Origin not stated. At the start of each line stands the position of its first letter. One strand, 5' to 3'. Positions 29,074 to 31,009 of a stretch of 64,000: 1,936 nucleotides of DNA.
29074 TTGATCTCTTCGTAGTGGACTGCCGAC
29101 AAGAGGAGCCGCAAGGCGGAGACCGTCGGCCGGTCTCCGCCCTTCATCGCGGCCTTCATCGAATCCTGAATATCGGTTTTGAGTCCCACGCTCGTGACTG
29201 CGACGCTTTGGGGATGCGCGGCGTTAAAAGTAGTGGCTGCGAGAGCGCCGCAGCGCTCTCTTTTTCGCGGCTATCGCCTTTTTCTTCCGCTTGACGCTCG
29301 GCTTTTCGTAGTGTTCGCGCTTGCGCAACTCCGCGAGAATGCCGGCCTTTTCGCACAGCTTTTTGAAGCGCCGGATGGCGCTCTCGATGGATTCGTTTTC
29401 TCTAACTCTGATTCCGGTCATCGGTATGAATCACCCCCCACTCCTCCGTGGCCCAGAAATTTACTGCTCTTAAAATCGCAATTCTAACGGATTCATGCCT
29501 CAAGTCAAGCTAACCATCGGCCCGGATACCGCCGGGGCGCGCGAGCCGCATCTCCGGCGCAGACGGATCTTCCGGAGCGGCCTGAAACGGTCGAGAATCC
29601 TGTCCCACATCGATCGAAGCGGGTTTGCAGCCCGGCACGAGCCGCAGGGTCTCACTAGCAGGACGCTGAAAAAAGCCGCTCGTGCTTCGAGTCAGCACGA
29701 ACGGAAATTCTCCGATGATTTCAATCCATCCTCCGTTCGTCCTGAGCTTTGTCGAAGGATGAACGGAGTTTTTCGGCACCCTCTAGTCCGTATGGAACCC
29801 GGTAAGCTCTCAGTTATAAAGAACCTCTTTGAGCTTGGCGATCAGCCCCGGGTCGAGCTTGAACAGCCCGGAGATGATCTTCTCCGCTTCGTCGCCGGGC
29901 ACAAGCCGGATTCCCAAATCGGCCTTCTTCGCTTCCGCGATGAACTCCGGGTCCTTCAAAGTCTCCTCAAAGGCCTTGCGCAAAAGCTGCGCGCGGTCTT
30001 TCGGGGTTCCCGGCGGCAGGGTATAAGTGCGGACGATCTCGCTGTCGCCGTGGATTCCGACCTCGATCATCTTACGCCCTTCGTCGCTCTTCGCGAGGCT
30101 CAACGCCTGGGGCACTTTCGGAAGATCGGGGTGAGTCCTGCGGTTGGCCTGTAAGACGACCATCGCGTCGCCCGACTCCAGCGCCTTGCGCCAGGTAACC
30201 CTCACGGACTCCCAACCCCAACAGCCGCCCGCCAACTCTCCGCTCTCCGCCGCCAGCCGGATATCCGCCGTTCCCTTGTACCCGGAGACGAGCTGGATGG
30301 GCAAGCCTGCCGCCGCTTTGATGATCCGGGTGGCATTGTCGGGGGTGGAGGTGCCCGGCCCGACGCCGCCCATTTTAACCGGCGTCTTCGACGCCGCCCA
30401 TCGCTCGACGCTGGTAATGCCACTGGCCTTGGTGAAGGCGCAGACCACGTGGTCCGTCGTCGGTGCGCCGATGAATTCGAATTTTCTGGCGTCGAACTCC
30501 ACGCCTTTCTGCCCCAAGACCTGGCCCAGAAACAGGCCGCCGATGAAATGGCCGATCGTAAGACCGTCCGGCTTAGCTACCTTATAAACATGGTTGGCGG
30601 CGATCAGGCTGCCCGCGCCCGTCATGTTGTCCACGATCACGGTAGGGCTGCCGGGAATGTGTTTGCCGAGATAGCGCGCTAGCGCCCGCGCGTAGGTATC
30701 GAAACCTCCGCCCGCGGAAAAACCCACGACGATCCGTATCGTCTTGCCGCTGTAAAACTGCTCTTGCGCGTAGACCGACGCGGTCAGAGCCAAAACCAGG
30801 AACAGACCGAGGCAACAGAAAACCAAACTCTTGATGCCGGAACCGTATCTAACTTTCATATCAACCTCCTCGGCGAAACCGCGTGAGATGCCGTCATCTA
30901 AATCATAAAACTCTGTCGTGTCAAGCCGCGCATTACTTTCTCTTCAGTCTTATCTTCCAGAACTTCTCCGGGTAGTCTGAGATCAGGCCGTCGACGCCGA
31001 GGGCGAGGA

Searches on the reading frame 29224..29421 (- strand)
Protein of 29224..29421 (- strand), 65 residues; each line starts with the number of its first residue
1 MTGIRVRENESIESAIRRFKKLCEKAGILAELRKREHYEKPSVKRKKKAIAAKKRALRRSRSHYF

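Call 46: find_encoding_contigs(protein=window:29224-29421:-, flank=2500, max_places=10)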
Protein window:29224-29421:- (65 aa): 17 contigs read that carry it; 10 places shown.
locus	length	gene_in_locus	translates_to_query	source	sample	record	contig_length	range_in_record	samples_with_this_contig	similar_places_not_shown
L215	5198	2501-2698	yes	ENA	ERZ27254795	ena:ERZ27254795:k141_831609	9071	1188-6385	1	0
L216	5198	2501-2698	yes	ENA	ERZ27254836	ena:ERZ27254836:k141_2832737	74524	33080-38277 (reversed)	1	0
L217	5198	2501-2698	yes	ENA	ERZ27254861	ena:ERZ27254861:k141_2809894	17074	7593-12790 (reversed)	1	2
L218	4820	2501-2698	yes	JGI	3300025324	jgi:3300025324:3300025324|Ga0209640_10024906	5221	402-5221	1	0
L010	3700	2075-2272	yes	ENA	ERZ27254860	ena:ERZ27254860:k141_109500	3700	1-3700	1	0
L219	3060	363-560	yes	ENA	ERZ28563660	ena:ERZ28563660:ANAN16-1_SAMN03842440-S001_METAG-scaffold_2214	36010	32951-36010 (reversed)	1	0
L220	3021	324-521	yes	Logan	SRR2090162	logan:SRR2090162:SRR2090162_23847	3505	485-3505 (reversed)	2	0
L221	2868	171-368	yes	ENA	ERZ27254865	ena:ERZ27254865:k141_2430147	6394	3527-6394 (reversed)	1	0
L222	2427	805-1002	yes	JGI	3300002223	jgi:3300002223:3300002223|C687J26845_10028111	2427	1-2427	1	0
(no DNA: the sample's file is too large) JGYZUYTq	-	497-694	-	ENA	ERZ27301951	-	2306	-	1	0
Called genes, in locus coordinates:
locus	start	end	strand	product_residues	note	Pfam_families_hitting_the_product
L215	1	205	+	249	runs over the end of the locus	PF01479:S4, PF01728:FtsJ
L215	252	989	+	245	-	PF03009:GDPD, PF13653:GDPD_2 (weak)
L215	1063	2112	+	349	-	PF03401:TctC (weak)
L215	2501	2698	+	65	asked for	PF01165:Ribosomal_S21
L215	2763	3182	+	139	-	PF09424:YqeY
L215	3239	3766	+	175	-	PF02674:Colicin_V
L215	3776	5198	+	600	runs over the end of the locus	PF01807:Zn_ribbon_DnaG, PF08275:DNAG_N, PF01751:Toprim, PF13155:Toprim_2, PF13362:Toprim_3 (weak), PF13662:Toprim_4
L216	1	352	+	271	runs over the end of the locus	PF00389:2-Hacid_dh, PF02826:2-Hacid_dh_C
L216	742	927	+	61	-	-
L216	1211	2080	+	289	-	PF00892:EamA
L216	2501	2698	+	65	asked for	PF01165:Ribosomal_S21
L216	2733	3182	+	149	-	PF09424:YqeY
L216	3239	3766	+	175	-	PF02674:Colicin_V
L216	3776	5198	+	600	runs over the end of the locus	PF01807:Zn_ribbon_DnaG, PF08275:DNAG_N, PF01751:Toprim, PF13155:Toprim_2, PF13362:Toprim_3 (weak), PF13662:Toprim_4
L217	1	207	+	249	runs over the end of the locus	PF01479:S4, PF01728:FtsJ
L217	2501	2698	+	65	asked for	PF01165:Ribosomal_S21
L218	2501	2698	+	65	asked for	PF01165:Ribosomal_S21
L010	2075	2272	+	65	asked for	PF01165:Ribosomal_S21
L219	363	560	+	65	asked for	PF01165:Ribosomal_S21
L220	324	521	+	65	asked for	PF01165:Ribosomal_S21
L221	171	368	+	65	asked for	PF01165:Ribosomal_S21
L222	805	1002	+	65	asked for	PF01165:Ribosomal_S21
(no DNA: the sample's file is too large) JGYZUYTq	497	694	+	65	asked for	PF01165:Ribosomal_S21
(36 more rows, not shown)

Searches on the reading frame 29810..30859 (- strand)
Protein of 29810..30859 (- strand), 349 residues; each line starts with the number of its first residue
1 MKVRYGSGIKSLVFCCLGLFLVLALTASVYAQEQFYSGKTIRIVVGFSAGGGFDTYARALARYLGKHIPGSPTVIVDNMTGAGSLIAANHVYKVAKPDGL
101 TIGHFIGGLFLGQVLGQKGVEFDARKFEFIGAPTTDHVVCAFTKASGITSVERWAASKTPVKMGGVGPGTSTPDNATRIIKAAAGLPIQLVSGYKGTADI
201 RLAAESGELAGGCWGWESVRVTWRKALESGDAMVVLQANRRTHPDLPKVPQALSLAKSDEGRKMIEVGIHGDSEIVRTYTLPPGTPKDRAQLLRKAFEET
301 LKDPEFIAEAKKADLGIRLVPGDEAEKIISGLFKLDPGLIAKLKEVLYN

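Call 10: find_encoding_contigs(protein=window:29810-30859:-, flank=10000, max_places=10)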
Protein window:29810-30859:- (349 aa): 9 contigs read that carry it; 7 places shown.
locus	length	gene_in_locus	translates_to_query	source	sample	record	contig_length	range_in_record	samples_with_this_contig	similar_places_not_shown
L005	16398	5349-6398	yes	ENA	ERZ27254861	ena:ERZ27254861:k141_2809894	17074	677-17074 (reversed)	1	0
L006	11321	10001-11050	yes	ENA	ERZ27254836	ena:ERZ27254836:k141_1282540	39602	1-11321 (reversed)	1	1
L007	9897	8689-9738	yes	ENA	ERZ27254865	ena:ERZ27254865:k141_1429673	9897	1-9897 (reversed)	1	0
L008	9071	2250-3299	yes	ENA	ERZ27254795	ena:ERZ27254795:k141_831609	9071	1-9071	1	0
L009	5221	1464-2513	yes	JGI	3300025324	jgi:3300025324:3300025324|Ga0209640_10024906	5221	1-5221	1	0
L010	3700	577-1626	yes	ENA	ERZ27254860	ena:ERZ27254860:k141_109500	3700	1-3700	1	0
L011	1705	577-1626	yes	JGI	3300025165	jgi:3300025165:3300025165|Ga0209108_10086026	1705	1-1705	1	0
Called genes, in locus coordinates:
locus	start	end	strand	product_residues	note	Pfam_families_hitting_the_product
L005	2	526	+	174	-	?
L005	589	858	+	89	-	PF02609:Exonuc_VII_S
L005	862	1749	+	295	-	PF00348:polyprenyl_synt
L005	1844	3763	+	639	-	PF13292:DXP_synthase_N, PF02779:Transket_pyr, PF02780:Transketolase_C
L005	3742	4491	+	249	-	PF01479:S4, PF01728:FtsJ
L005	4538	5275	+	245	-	PF03009:GDPD, PF13653:GDPD_2 (weak)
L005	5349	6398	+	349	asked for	PF03401:TctC (weak)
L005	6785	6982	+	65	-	PF01165:Ribosomal_S21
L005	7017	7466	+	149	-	PF09424:YqeY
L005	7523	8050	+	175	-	PF02674:Colicin_V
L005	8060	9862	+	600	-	PF01807:Zn_ribbon_DnaG, PF08275:DNAG_N, PF01751:Toprim, PF13155:Toprim_2, PF13362:Toprim_3 (weak), PF13662:Toprim_4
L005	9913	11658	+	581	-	PF03979:Sigma70_r1_1, PF00140:Sigma70_r1_2, PF04546:Sigma70_ner (weak), PF04542:Sigma70_r2, PF04539:Sigma70_r3, PF04545:Sigma70_r4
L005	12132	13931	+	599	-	PF01590:GAF, PF13185:GAF_2, PF13492:GAF_3, PF00512:HisKA, PF02518:HATPase_c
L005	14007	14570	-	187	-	PF01789:PsbP (weak)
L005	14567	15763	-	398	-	PF07719:TPR_2 (faint), PF13414:TPR_11 (faint), PF13424:TPR_12 (faint), PF13428:TPR_14 (faint), PF13181:TPR_8 (faint), PF01435:Peptidase_M48, PF13432:TPR_16 (weak), PF13371:TPR_9 (weak), +2 more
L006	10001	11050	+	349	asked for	PF03401:TctC (weak)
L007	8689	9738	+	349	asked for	PF03401:TctC (weak)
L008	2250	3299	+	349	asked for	PF03401:TctC (weak)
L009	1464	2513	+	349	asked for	PF03401:TctC (weak)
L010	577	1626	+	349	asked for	PF03401:TctC (weak)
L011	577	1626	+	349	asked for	PF03401:TctC (weak)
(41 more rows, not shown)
